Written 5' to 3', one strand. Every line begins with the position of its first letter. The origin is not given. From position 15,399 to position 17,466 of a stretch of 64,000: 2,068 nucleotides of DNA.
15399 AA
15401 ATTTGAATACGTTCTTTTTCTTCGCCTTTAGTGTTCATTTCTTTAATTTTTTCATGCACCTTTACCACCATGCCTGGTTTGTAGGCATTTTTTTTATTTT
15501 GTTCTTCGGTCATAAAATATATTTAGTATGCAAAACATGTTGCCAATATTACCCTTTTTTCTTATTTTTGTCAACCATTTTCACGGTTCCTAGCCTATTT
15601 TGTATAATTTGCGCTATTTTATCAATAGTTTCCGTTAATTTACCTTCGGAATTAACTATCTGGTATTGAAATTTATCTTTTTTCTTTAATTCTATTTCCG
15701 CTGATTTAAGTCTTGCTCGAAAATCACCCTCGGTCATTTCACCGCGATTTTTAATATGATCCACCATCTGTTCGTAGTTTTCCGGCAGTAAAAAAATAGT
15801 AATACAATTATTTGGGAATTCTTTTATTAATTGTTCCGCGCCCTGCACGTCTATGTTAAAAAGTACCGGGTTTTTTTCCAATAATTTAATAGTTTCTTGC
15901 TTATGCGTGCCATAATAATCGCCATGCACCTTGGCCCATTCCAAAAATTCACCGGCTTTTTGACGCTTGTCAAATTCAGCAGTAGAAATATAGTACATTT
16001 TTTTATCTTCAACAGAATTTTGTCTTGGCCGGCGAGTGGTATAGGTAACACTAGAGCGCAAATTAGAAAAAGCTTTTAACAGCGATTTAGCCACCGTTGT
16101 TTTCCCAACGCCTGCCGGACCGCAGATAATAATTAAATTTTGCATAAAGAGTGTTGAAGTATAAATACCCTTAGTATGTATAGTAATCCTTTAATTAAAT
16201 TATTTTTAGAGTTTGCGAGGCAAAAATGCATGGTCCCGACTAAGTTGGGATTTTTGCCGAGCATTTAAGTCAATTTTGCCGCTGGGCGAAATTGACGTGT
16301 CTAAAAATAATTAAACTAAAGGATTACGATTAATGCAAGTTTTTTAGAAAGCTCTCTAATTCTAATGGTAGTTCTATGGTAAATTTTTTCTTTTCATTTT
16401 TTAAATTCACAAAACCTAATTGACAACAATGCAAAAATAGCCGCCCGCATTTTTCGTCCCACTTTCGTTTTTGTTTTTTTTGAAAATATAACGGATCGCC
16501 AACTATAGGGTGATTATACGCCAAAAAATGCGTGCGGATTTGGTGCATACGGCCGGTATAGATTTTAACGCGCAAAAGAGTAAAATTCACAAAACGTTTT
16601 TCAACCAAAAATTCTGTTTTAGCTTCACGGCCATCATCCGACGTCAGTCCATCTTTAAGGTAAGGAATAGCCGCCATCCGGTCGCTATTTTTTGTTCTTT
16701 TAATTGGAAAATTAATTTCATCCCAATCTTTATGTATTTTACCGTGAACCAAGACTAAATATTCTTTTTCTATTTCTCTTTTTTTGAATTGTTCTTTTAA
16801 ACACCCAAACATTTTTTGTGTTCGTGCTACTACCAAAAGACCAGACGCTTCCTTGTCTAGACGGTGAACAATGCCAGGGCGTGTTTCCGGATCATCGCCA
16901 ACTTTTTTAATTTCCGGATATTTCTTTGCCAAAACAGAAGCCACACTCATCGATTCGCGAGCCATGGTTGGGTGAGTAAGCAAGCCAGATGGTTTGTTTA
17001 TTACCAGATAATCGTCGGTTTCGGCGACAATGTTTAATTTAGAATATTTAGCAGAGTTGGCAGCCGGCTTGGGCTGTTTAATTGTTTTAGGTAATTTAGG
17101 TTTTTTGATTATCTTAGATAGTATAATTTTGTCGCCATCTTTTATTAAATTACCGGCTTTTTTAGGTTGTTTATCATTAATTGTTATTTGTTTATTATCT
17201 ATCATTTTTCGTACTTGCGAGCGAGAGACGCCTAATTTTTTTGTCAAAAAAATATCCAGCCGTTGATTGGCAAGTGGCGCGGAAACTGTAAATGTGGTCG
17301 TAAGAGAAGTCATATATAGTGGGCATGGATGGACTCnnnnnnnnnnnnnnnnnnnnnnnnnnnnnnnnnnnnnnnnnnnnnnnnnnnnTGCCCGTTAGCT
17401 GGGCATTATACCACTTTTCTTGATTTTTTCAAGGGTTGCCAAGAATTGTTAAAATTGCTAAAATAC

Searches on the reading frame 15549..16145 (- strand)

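Call 92: search_protein_families(library=pfam, proteins=[window:15549-16145:-], max_evalue=0.1)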
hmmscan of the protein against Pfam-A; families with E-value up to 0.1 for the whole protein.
window:15549-16145:- (198 aa): 38 families (the best 25 are shown)
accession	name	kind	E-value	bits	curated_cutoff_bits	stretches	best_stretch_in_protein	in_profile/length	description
PF00625.27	Guanylate_kin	-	5.1e-30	104.9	25.2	1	2-183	2-181/182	Guanylate kinase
PF03215.21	Rad17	-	1.3e-05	25.7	23.8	1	3-110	46-159/186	Rad17 P-loop domain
PF13238.12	AAA_18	-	2.3e-05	25.3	29.4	1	5-58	1-44/128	AAA domain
PF13401.12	AAA_22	-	2.5e-05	25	27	1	2-37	5-40/130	AAA domain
PF20720.3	nSTAND3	-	3e-05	24.2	27.2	1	2-35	17-50/155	Novel STAND NTPase 3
PF13671.12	AAA_33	-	5e-05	24.1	27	1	4-45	1-44/143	AAA domain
PF01926.29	MMR_HSR1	-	0.0002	21.9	21.9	1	5-68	2-57/113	50S ribosome-binding GTPase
PF08433.16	KTI12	-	0.00032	20.7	22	1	4-40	3-39/271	Chromatin associated protein KTI12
PF01637.24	ATPase_2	-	0.00038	20.8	33.2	1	2-59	20-69/225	ATPase domain predominantly from Archaea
PF00005.33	ABC_tran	-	0.0005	21.1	25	1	4-80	13-80/137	ABC transporter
PF00910.28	RNA_helicase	-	0.00052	20.9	21.5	1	5-43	1-42/105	RNA helicase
PF07728.20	AAA_5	-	0.0017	18.8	22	1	5-35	2-30/139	AAA domain (dynein-related subfamily)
PF00004.35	AAA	-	0.0024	18.8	21.2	1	5-27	1-23/131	ATPase family associated with various cellular activities (AAA)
PF13191.12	AAA_16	-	0.0025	18.8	32.6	1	3-29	25-51/167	AAA ATPase domain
PF13481.12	AAA_25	-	0.0031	17.6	27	0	2-27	33-58/195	AAA domain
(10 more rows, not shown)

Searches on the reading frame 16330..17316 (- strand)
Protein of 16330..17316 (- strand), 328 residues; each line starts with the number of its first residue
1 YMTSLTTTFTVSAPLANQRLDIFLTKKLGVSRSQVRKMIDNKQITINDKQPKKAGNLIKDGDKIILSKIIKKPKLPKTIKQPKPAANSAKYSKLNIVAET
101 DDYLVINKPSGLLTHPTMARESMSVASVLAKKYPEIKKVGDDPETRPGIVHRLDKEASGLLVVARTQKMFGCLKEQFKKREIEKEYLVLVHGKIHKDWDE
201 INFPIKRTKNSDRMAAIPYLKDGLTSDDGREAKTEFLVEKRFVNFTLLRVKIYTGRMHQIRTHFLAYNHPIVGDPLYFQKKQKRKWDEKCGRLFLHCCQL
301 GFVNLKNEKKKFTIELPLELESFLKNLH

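Call 92: search_protein_families(library=pfam, proteins=[window:16330-17316:-], max_evalue=0.1)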
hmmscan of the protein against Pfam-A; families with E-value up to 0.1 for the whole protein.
window:16330-17316:- (328 aa): 5 families
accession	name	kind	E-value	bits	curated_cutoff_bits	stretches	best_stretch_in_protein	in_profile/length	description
PF00849.27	PseudoU_synth_2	-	1.5e-30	106.8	26.8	1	102-265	1-151/152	RNA pseudouridylate synthase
PF01479.30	S4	-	7.3e-08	32.5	22.8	1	18-64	1-48/48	S4 domain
PF06353.17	DUF1062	-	0.0038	18.4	23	1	17-49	102-134/135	Protein of unknown function (DUF1062)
PF22421.1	SYY_C-terminal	-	0.0061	16.9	27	1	20-64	22-66/83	Tyrosine--tRNA ligase SYY-like C-terminal domain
PF25818.1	MTRES1_C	-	0.04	14.8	27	1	17-66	9-58/103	Mitochondrial transcription rescue factor 1, C-terminal domain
